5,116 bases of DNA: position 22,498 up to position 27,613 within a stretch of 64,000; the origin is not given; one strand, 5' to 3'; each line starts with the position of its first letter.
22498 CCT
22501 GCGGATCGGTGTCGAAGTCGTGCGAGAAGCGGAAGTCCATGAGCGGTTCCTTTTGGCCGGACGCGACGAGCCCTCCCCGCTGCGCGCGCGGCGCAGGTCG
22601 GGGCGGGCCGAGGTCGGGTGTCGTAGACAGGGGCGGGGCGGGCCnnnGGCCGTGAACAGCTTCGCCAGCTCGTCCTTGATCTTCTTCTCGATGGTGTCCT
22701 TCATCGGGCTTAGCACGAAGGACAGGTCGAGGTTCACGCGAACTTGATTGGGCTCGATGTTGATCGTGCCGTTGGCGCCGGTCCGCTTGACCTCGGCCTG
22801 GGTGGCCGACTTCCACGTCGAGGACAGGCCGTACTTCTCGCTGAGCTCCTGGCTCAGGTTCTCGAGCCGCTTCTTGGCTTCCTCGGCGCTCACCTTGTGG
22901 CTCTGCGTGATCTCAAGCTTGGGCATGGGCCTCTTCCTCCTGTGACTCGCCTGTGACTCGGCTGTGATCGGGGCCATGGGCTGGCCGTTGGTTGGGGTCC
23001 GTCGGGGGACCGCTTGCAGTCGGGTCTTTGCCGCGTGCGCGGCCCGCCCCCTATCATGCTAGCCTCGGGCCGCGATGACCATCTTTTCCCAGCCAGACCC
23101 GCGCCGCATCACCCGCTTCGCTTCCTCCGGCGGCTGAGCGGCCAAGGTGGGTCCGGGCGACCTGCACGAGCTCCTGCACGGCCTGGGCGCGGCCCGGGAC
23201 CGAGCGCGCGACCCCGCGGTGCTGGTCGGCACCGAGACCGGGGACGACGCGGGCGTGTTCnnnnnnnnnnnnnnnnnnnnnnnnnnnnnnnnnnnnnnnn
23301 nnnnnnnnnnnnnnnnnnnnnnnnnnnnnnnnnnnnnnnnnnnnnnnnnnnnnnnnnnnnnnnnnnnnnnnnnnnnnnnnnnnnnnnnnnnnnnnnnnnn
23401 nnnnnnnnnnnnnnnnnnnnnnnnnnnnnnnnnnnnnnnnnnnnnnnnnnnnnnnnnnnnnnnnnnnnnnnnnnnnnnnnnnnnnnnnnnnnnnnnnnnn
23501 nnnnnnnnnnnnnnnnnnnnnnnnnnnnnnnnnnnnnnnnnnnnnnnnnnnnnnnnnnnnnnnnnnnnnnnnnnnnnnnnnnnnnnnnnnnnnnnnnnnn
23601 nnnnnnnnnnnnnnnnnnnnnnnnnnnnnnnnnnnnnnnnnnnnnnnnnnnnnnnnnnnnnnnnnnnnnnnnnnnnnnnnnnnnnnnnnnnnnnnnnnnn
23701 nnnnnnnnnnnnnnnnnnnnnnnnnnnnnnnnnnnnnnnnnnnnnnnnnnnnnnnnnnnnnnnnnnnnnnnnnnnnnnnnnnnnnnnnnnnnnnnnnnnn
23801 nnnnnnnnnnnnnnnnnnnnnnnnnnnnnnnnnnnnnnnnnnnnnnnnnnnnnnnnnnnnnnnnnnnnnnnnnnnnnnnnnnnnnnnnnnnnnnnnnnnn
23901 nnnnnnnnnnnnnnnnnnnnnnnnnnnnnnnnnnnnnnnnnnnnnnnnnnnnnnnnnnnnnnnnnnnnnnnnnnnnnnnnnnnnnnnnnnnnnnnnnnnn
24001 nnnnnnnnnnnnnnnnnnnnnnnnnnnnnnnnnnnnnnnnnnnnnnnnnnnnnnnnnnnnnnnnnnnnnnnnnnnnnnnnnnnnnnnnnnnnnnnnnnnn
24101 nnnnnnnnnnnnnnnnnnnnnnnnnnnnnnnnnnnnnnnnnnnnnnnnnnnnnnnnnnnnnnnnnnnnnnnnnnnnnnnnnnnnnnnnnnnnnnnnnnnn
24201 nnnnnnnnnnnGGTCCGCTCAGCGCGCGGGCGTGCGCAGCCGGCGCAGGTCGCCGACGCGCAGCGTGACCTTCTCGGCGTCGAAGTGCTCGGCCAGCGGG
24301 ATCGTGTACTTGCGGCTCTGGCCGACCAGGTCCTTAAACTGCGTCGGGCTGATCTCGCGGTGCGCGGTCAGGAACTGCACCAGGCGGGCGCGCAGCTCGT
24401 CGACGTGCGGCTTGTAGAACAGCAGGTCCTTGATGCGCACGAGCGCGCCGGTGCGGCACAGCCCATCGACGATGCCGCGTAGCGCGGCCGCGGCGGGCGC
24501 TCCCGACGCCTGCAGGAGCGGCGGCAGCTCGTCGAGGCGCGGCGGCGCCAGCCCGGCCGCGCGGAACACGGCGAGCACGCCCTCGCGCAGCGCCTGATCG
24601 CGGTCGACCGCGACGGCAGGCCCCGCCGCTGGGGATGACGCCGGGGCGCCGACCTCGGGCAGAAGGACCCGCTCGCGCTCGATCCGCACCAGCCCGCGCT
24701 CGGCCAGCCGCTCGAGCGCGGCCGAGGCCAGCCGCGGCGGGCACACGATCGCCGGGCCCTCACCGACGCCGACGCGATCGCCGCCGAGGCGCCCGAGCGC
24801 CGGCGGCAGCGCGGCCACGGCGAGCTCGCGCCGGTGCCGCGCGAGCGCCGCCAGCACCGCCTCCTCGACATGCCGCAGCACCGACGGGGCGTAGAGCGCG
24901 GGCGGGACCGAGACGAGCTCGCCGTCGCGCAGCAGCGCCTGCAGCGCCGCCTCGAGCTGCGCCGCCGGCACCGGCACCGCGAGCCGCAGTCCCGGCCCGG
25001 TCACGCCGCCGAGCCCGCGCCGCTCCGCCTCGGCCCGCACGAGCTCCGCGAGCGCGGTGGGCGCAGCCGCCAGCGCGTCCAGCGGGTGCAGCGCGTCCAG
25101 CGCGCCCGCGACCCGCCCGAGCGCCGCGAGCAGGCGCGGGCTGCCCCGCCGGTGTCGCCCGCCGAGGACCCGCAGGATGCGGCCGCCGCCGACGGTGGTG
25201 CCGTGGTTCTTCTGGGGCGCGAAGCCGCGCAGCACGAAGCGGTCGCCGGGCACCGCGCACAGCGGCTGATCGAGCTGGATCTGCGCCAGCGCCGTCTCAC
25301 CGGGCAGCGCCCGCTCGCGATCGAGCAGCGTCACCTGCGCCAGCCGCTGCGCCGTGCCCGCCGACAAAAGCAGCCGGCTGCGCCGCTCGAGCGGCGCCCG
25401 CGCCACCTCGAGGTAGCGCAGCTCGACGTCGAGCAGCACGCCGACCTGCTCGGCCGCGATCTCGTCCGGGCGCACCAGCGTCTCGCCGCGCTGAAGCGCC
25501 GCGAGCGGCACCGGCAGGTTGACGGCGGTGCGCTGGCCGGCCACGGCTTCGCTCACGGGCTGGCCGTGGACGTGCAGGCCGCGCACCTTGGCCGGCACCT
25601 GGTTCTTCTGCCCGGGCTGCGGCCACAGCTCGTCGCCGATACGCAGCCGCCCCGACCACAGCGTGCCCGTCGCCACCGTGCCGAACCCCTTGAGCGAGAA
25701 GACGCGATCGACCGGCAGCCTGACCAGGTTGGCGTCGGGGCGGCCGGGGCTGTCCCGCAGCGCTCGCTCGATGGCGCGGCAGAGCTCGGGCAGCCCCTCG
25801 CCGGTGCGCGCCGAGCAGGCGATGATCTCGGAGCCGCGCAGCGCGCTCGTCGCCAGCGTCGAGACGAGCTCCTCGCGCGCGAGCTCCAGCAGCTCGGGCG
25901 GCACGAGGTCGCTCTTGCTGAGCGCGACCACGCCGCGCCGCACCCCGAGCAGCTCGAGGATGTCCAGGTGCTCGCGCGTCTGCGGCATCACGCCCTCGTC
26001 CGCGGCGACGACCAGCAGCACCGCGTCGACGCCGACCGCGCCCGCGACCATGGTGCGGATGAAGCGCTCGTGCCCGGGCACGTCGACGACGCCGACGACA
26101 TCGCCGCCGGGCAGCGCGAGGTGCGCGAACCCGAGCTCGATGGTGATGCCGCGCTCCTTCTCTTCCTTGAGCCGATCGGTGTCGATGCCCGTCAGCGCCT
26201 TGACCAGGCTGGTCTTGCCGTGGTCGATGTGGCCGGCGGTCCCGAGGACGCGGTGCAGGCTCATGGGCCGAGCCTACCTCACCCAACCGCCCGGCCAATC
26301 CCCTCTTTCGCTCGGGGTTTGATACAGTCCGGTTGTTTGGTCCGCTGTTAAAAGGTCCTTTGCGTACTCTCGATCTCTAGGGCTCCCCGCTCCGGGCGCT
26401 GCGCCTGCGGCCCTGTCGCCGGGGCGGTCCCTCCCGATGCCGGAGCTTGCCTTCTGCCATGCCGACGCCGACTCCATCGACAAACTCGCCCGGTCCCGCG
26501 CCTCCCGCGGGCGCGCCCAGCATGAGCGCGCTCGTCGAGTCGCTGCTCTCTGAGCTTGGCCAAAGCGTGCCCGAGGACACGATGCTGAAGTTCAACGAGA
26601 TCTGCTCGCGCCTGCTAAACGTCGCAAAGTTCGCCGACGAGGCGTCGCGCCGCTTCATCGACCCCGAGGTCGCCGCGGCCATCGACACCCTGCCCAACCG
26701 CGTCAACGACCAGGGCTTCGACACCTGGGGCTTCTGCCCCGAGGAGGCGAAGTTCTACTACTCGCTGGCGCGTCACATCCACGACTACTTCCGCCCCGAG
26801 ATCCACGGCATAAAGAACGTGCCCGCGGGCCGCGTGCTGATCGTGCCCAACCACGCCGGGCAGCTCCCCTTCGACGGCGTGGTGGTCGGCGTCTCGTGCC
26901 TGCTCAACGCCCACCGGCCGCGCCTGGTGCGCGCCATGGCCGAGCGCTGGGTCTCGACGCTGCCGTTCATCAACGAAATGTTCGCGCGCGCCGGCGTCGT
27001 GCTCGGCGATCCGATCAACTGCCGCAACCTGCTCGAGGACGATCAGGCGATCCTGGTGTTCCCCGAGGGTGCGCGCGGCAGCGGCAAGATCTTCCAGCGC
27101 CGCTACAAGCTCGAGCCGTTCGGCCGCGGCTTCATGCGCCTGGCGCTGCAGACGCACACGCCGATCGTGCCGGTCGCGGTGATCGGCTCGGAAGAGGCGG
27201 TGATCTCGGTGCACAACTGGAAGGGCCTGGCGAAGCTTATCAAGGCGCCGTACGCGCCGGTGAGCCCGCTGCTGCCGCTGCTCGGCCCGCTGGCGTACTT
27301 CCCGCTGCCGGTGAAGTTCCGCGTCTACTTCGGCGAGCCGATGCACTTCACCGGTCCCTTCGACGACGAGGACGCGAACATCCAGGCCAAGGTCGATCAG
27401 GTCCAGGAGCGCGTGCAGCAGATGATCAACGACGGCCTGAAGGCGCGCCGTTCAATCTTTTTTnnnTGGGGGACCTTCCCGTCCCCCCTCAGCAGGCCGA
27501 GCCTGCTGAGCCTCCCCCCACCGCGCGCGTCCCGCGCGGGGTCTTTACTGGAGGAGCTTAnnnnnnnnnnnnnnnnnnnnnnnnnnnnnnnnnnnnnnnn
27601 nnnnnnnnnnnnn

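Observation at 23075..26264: selD is a selenoprotein (in-frame UGA in the GG-U-AAK active-site motif) convergent with selB; selA and tRNA-Sec are not visible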

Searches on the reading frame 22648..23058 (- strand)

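Call 31: search_protein_families(library=pfam, proteins=[window:22648-23058:-], max_evalue=0.00001)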
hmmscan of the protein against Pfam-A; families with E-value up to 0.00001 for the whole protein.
window:22648-23058:- (137 aa): 1 family
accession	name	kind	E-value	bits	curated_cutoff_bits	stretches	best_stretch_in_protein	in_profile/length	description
PF09650.15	PHA_gran_rgn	-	2.5e-23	82.6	26.6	1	49-134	2-86/87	Putative polyhydroxyalkanoic acid system protein (PHA_gran_rgn)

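Call 64: search_protein_families(library=ncbifam, proteins=[window:22648-22977:-], max_evalue=0.001)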
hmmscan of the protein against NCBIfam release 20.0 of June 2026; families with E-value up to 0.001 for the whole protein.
window:22648-22977:- (110 aa): 1 family
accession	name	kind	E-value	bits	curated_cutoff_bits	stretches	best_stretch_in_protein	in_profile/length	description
TIGR02610.1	PHA_gran_rgn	hypoth_equivalog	9.9e-21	73.7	40.25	1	18-106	1-88/91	putative polyhydroxyalkanoic acid system protein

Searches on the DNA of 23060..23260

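Call 43: search_rna_families(source=window, start=23060, end=23260, threshold=evalue, max_evalue=10, show_alignments=2)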
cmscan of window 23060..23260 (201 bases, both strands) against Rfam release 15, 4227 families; matches with E-value up to 10: 0.
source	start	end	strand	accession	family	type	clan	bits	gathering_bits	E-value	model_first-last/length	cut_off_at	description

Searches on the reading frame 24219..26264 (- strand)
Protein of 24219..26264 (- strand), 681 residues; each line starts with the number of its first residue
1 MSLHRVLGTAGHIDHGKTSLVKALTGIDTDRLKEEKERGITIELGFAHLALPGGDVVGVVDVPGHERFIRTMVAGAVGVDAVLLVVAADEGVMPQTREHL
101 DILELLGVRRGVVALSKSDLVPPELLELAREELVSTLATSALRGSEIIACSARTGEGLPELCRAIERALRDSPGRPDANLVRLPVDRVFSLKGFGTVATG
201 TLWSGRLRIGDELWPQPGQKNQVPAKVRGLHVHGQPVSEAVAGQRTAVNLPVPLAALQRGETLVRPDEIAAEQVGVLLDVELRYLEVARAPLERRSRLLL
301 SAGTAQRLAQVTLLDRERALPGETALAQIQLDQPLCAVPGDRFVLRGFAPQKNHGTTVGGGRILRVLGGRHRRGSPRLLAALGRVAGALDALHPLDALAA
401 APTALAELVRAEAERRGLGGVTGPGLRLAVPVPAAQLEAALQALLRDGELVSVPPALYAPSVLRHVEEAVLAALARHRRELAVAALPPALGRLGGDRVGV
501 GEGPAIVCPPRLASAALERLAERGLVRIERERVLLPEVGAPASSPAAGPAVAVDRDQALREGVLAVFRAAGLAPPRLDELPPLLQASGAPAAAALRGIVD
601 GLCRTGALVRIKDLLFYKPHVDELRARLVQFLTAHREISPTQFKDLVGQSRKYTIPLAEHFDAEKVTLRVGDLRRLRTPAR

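Call 7: search_protein_families(library=ncbifam, proteins=[window:24219-26264:-])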
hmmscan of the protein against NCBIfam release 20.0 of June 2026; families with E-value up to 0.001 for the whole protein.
window:24219-26264:- (681 aa): 33 families (the best 25 are shown)
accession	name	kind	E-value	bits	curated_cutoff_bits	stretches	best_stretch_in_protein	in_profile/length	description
TIGR00475.1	selB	equivalog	1.7e-91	307.7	242.25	1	7-374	3-345/581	selenocysteine-specific translation elongation factor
TIGR03680.1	eif2g_arch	equivalog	3.2e-42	145.2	514.5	2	57-345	83-390/407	translation initiation factor IF-2 subunit gamma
NF003077.0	PRK04000.1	equivalog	2.7e-40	138.8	315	2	57-344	87-393/412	translation initiation factor IF-2 subunit gamma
NF009373.0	PRK12736.1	subfamily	3.6e-39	134.6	452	1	4-365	12-391/394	elongation factor Tu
NF000766.0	PRK00049.1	subfamily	9.7e-37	126.7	449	1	4-365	12-393/396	elongation factor Tu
NF009372.0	PRK12735.1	subfamily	4.3e-36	124.6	479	1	4-366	12-394/396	elongation factor Tu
TIGR00485.1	EF-Tu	equivalog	4.9e-35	121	522.4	1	4-367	12-393/394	elongation factor Tu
NF008969.0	PRK12317.1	subfamily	5.2e-35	120.8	502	1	30-267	61-311/426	elongation factor 1-alpha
TIGR00483.1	EF-1_alpha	equivalog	2.1e-28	99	540.1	1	29-262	60-307/427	translation elongation factor EF-1 subunit alpha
NF004035.0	PRK05506.1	subfamily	4e-24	84.8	715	1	29-286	79-341/632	bifunctional sulfate adenylyltransferase subunit 1/adenylylsulfate kinase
TIGR02034.1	CysN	subfamily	7.8e-23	81.2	336.1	1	29-313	55-342/406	sulfate adenylyltransferase, large subunit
NF003478.0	PRK05124.1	equivalog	3.4e-21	75.3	590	1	29-312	82-368/475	sulfate adenylyltransferase subunit CysN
TIGR00487.1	IF-2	equivalog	3.1e-20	72.4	424.4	1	8-213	91-294/587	translation initiation factor IF-2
TIGR00231.1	small_GTP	domain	1.7e-10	40.9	42.5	1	7-163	6-160/164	GTP-binding protein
TIGR01394.1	TypA_BipA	equivalog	1.8e-09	36.4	757.3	1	11-98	8-107/594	translational GTPase TypA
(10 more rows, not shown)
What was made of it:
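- Checked: selB scores 307.7 bits on TIGR00475 (cut-off 242.25) (call 7).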

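Call 8: search_protein_families(library=pfam, proteins=[window:24219-26264:-])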
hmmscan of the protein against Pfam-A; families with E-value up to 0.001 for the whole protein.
window:24219-26264:- (681 aa): 5 families
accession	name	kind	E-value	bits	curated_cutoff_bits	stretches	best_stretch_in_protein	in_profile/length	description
PF00009.33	GTP_EFTU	-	9.2e-33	113.8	26.5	1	4-169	3-186/188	Elongation factor Tu GTP binding domain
PF09107.17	SelB-wing_3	-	2.6e-16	59.3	23.2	1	631-676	2-47/47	Elongation factor SelB, winged helix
PF25461.1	Beta-barrel_SelB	-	1.1e-10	42.1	27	1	288-365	10-75/80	Selenocysteine-specific elongation factor, beta-barrel domain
PF03144.31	GTP_EFTU_D2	-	2.8e-10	40.9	30.3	1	195-263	1-72/73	Elongation factor Tu domain 2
PF01926.29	MMR_HSR1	-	2.2e-05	25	21.9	1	9-104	4-101/113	50S ribosome-binding GTPase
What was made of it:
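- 24219..26264 (-): selB, the selenocysteine-specific elongation factor (681 aa), convergent with selD across a 7-bp gap. Pfam finds GTP_EFTU, GTP_EFTU_D2, Beta-barrel_SelB and the SelB winged helix at residues 631-676 (calls 7, 8).
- On SelB (TIGR00475): PF09107 covers residues 631-676 at 59.3 bits, and PF25461 (SelB beta-barrel) is also present (calls 7, 8).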

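Call 12: find_encoding_contigs(protein=window:24219-26264:-, flank=10000, max_places=6)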
Protein window:24219-26264:- (681 aa): no gene with exactly this product is on record in the collection.

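Call 57: list_cluster_members(proteins=[P0001, window:24219-26264:-])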
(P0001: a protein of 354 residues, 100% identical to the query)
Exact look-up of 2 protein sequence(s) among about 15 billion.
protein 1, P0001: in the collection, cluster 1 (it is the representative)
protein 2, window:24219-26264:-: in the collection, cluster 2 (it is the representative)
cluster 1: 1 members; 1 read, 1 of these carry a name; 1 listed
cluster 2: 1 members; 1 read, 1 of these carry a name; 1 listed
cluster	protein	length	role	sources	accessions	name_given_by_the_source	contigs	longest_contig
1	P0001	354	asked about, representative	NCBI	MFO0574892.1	MAG: selenide, water dikinase SelD [Polyangia bacterium]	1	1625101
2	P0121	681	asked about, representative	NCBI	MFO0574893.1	MAG: selenocysteine-specific translation elongation factor [Polyangia bacterium]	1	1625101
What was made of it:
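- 24219..26264 (-): NCBI lists it as MFO0574893.1 (call 57).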

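Call 62: search_solved_structures(query=window:24219-26264:-, max_evalue=1e-10)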
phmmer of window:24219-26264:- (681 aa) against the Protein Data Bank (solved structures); distinct sequences matched with E-value up to 1e-10: 126 (the best 60 are shown).
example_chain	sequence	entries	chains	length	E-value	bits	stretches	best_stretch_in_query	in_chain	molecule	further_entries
4zu9_A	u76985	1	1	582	3.7e-63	217.7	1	7-275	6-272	Elongation factor SelB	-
5lzb_z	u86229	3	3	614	4.6e-61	210.8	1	6-393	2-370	Selenocysteine-specific elongation factor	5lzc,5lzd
4ac9_A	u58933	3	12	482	3.7e-37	131.9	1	7-265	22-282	MJ0495-LIKE PROTEIN | TRANSLATION ELONGATION FACTOR SELB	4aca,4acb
6mij_A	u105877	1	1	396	2.6e-34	122.4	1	4-366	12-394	Elongation factor Tu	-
3wy9_A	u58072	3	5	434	1.1e-33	120.3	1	29-262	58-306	Elongation factor 1-alpha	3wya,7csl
1kjz_A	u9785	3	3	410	1.9e-33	119.6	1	57-345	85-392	eIF2gamma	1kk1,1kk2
1kk0_A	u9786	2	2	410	2.9e-33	119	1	57-345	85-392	eIF2gamma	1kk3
2d74_A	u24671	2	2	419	4.1e-33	118.5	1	57-345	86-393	Translation initiation factor 2 gamma subunit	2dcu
7a5g_Z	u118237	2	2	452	4.9e-33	118.2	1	4-347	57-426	Elongation factor Tu, mitochondrial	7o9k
9pra_Ag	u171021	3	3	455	5e-33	118.2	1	4-347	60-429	Elongation factor Tu, mitochondrial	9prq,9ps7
6i8r_A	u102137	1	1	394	3.6e-32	115.4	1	4-361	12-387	Elongation Factor Tu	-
6htw_H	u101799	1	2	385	5.7e-32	114.7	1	4-365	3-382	Elongation Factor Tu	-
1d2e_A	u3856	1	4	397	6.2e-32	114.6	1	4-347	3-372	ELONGATION FACTOR TU (EF-TU)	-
1xb2_A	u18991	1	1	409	7.6e-32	114.3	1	4-347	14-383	Elongation factor Tu, mitochondrial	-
6wd2_8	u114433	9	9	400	1.8e-31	113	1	4-372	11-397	Elongation factor Tu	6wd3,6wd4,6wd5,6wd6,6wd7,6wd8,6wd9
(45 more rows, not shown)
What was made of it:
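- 24219..26264 (-): The best PDB hits are SelB structures 4zu9 and 5lzb (call 62).
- Closest known: SelB / SECIS recoding system. Same: The factor has an EF-Tu-like GTPase core, the SelB beta-barrel and a C-terminal winged helix (calls 7, 8, 62).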

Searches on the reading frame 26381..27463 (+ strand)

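Call 31: search_protein_families(library=pfam, proteins=[window:26381-27463:+], max_evalue=0.00001)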
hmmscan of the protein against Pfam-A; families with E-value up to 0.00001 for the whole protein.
window:26381-27463:+ (361 aa): 1 family
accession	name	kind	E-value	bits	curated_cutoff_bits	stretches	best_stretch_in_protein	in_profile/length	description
PF01553.26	Acyltransferase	-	7.3e-17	61.8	23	1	139-267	2-131/132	Acyltransferase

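Call 64: search_protein_families(library=ncbifam, proteins=[window:26447-27463:+], max_evalue=0.001)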
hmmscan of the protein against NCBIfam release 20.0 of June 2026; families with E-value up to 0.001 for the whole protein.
window:26447-27463:+ (339 aa): 3 families
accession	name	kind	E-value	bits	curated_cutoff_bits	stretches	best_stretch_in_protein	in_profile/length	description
TIGR00530.1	AGP_acyltrn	subfamily_domain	1.8e-09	37.4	102.95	1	121-245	8-129/130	1-acylglycerol-3-phosphate O-acyltransferase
NF006386.0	PRK08633.1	equivalog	3.2e-08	31.8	1221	1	110-259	422-565/1147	acyl-[ACP]--phospholipid O-acyltransferase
NF052615.1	orn_lipid_OlsF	equivalog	2.2e-06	26.5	620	1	121-248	72-199/570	bifunctional ornithine lipid synthase OlsF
